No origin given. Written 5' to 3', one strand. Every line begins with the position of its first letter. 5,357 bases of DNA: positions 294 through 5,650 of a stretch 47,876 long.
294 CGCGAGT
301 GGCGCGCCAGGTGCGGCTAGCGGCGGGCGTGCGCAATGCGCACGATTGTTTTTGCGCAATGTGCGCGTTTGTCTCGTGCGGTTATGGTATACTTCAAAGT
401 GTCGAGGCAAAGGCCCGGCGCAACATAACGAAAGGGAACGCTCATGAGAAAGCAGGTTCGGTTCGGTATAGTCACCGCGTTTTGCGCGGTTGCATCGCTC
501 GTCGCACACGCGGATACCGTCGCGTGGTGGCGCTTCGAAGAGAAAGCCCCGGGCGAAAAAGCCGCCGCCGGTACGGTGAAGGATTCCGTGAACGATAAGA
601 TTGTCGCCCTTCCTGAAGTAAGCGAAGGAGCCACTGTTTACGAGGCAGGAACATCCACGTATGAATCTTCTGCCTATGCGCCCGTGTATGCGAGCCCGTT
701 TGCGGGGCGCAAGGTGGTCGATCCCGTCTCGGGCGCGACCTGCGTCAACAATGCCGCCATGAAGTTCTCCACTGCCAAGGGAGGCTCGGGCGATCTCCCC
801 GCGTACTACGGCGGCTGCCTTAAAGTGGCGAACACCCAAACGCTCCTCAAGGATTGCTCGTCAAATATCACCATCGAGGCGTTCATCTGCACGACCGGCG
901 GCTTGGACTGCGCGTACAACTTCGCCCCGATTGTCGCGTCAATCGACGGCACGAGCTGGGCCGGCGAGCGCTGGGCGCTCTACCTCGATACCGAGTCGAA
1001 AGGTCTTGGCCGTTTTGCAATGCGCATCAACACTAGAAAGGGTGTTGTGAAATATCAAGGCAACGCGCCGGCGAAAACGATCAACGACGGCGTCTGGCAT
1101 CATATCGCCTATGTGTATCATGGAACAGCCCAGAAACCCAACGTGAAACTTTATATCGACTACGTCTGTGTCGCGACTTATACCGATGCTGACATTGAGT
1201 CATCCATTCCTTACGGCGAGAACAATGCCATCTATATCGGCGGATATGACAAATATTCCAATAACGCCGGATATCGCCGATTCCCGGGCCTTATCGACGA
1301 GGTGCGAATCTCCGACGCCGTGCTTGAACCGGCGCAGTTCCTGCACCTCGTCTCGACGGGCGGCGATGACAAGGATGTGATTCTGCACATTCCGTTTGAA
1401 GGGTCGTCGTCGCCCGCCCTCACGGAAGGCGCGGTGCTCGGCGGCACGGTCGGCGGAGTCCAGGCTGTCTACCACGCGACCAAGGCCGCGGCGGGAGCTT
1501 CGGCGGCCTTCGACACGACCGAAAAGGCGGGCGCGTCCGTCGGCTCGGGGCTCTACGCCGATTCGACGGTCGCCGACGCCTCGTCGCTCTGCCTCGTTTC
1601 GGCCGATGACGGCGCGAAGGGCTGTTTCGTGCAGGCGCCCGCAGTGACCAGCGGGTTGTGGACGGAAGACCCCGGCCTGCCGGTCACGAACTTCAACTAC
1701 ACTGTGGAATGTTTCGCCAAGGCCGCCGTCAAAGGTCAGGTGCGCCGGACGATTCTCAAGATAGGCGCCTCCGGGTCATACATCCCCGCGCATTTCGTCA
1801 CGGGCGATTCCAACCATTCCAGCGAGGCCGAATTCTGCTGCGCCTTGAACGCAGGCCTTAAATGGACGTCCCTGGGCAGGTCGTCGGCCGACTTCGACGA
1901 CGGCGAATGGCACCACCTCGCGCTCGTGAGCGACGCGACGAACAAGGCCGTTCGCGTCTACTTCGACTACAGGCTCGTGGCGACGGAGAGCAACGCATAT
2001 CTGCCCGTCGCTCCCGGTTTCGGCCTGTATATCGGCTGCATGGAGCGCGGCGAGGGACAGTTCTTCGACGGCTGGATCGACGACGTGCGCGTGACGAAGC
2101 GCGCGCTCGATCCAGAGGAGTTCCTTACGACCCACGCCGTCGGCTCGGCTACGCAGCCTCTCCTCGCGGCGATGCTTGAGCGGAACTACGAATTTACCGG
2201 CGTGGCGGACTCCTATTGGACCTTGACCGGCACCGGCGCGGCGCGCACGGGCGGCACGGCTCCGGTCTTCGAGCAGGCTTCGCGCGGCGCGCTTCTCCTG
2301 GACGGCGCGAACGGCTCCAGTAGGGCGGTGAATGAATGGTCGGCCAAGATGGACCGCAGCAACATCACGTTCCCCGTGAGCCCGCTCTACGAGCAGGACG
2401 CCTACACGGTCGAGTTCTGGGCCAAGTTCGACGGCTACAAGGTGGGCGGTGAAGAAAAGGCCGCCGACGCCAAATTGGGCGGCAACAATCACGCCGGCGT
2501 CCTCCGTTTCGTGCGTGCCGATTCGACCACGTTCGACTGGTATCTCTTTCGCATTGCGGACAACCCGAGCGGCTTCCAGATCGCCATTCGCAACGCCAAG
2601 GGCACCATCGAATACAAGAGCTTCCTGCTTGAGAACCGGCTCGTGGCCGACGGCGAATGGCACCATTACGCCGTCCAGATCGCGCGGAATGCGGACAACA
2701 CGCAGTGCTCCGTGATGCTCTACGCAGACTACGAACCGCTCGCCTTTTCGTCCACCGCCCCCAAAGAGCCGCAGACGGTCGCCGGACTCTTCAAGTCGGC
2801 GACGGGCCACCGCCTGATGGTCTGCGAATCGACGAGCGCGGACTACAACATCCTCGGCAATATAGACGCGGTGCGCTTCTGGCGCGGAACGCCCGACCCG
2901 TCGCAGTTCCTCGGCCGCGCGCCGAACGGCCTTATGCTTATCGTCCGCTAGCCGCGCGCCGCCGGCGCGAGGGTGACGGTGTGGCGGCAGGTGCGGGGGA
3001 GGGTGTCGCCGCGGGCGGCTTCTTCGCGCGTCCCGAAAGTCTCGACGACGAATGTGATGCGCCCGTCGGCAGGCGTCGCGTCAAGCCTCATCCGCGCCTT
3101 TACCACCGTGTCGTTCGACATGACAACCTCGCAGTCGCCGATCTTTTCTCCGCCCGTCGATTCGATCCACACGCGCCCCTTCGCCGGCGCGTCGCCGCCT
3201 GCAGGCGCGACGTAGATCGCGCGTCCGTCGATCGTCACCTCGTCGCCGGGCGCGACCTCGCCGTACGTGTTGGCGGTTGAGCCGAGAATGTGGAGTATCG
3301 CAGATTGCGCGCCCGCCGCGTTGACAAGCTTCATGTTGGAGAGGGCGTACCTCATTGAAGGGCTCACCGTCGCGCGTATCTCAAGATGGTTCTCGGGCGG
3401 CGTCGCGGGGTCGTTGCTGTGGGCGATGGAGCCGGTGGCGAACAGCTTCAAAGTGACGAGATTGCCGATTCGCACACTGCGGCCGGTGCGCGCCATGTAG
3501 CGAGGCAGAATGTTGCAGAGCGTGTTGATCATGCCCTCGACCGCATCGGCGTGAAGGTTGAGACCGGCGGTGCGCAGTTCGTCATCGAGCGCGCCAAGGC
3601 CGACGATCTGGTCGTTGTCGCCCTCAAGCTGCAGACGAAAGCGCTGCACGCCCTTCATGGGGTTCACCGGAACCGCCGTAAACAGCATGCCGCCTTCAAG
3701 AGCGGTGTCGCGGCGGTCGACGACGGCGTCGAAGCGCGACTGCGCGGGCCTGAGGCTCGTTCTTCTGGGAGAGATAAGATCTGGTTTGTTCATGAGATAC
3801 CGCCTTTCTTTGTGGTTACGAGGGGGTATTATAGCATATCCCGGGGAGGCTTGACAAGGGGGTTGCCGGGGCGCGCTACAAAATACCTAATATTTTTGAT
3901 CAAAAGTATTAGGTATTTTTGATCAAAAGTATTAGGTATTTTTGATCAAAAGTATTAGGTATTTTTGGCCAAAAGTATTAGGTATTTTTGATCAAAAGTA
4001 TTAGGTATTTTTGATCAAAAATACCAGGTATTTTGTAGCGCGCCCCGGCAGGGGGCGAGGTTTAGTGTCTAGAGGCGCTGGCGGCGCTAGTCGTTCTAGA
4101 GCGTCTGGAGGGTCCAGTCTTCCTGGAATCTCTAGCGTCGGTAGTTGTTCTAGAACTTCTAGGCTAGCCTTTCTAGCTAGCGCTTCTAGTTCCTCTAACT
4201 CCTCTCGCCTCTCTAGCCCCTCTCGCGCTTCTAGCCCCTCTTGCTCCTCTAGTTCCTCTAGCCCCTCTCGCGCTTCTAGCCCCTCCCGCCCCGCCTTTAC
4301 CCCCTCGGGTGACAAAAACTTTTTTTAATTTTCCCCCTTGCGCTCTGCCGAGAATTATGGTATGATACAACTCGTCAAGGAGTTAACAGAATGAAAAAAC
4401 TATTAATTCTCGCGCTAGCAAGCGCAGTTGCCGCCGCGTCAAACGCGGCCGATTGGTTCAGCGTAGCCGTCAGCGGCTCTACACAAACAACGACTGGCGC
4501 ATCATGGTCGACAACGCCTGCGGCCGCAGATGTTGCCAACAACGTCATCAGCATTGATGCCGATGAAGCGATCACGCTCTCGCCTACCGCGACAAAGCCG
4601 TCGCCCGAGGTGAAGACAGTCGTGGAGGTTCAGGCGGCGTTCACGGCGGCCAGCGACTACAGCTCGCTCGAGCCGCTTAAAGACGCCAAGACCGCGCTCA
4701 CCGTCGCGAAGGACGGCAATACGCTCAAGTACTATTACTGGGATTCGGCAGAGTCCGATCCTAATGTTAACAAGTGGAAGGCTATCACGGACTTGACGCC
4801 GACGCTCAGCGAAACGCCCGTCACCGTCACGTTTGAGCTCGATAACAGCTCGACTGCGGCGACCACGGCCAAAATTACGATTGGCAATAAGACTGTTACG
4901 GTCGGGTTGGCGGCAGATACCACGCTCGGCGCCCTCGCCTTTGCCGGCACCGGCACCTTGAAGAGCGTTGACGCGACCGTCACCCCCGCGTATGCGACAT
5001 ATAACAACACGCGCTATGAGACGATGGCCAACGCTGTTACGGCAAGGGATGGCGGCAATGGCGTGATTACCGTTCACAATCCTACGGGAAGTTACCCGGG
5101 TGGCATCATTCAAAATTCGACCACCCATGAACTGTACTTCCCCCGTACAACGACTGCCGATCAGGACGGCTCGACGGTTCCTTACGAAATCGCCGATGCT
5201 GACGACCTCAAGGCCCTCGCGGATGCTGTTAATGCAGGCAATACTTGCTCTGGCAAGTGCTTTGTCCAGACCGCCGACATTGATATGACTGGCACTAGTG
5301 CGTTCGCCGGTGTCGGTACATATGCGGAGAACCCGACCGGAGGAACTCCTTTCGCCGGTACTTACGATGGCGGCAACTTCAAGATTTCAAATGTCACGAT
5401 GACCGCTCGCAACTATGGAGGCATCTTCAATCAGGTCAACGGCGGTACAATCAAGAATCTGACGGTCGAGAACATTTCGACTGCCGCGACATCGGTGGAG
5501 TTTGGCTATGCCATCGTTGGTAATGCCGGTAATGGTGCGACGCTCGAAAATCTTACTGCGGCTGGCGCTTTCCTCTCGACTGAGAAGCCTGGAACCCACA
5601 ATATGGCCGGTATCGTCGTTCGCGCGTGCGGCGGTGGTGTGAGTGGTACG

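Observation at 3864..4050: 187-bp foldback element whose interior is a tandem amplification of its own terminal repeat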

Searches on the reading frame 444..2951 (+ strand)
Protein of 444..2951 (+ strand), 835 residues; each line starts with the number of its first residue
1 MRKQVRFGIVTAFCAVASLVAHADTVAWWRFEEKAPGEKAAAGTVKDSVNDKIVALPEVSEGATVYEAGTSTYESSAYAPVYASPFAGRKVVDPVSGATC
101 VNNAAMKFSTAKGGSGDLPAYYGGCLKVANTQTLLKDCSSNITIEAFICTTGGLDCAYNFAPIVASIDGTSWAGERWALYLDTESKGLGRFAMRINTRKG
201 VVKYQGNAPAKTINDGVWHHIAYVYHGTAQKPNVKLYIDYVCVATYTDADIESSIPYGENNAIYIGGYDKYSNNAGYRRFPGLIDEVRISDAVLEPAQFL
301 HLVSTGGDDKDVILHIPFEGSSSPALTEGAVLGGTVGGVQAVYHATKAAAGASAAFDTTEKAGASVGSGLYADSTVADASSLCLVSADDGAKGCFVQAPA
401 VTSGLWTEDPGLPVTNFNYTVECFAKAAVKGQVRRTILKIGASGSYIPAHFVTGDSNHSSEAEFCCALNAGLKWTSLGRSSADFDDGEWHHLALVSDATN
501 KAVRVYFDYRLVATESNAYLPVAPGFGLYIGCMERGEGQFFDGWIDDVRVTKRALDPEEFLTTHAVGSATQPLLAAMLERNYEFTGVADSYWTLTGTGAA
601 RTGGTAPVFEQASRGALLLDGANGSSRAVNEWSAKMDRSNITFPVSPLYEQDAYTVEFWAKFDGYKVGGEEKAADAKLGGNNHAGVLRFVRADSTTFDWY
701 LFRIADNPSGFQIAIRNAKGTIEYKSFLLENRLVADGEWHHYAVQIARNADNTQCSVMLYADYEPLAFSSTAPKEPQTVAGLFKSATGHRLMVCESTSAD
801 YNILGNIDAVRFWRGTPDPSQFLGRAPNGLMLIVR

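Call 7: search_protein_families(library=pfam, proteins=[window:444-2951:+])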
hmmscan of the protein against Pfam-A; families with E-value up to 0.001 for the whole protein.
window:444-2951:+ (835 aa): 3 families
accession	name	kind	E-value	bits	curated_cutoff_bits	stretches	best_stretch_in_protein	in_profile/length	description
PF13385.13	Laminin_G_3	-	9.8e-42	143.1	27.6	3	413-559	13-149/151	Concanavalin A-like lectin/glucanases superfamily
PF02210.31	Laminin_G_2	-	2e-13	51.3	22.9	1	189-291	28-125/126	Laminin G domain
PF00054.30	Laminin_G_1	-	0.00037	21.2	24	0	189-291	29-127/131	Laminin G domain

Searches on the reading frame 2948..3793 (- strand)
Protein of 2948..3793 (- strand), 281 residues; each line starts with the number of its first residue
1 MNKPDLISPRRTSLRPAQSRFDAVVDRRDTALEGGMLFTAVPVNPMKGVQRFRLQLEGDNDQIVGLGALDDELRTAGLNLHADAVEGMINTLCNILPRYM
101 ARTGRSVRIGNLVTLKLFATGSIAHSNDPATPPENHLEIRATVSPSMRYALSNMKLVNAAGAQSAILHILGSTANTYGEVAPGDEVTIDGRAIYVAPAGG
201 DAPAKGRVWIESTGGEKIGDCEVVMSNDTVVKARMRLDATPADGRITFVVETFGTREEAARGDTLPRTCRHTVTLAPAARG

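Call 7: search_protein_families(library=pfam, proteins=[window:2948-3793:-])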
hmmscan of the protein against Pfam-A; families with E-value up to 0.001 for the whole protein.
window:2948-3793:- (281 aa): 0 families

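Call 84: find_encoding_contigs(protein=window:2948-3793:-, flank=2500, max_places=10)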
Protein window:2948-3793:- (281 aa): 5 contigs read that carry it; 2 places shown.
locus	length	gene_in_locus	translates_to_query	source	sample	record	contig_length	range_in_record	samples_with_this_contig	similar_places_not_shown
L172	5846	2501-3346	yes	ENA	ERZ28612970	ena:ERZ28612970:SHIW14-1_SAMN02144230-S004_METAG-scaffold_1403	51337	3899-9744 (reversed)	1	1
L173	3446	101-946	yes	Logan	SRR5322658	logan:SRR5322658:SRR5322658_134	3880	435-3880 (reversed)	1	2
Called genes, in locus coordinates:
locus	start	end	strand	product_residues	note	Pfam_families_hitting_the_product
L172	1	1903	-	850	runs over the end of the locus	-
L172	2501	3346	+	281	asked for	-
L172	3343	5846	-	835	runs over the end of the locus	PF13385:Laminin_G_3, PF02210:Laminin_G_2 (faint), PF13385:Laminin_G_3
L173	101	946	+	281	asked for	-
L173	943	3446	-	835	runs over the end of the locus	PF13385:Laminin_G_3, PF02210:Laminin_G_2 (faint), PF13385:Laminin_G_3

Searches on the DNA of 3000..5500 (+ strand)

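Call 9: search_rna_families(source=window, start=3000, end=5500, threshold=evalue, max_evalue=1)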
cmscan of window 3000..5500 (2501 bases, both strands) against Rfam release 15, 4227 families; matches with E-value up to 1: 15.
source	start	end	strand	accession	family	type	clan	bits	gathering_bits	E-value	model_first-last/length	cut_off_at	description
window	3886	3982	+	RF03802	MIR5649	Gene; miRNA;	-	36.1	100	5.7e-05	1-101/101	no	MIR5649 microRNA precursor family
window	3934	4026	+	RF01061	mir-548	Gene; miRNA;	-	35.4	90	0.00016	1-84/84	no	mir-548 microRNA precursor family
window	3885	3939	+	RF03697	mir-722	Gene; miRNA;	-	29.9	81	0.0034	1-67/67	no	mir-722 microRNA precursor family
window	3933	4027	+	RF00906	MIR1120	Gene; miRNA;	-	29.1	86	0.0043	1-87/87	no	MIR1120/MIR1122 microRNA precursor family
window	3879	3944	+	RF01029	mir-649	Gene; miRNA;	-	28.9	100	0.007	1-93/93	no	mir-649 microRNA precursor family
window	3880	3942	-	RF03802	MIR5649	Gene; miRNA;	-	28.3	100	0.0071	18-84/101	no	MIR5649 microRNA precursor family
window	3878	3944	+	RF04125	MIR9408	Gene; miRNA;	-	28.1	90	0.0097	1-117/117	no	MIR9408 microRNA precursor family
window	3970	4035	+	RF04111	MIR6274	Gene; miRNA;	-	26.5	80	0.03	1-107/107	no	MIR6274 microRNA precursor family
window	3947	4036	+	RF03483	MIR319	Gene; miRNA;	-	25.6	54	0.017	1-92/92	no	MIR319 microRNA precursor family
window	3977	4031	+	RF03697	mir-722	Gene; miRNA;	-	24.7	81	0.091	1-67/67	no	mir-722 microRNA precursor family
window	3969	4036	-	RF04111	MIR6274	Gene; miRNA;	-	23.5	80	0.2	1-107/107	no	MIR6274 microRNA precursor family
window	3934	4026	-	RF01061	mir-548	Gene; miRNA;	-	23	90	0.29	1-84/84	no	mir-548 microRNA precursor family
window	3879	3944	-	RF01029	mir-649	Gene; miRNA;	-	21.6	100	0.62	1-93/93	no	mir-649 microRNA precursor family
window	3882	3938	+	RF03640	mir-3747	Gene; miRNA;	-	21.1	63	0.52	1-67/67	no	mir-3747 microRNA precursor family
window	4523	4604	+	RF03032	narK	Cis-reg;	-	20.2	43.2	0.75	1-72/72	no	narK RNA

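Call 73: search_dna_similar(query=window:3860-4056:+, collection=plasmids, mode=distant, max_rows=8)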
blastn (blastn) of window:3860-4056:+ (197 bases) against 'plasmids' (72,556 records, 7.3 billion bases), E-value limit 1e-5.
No match.
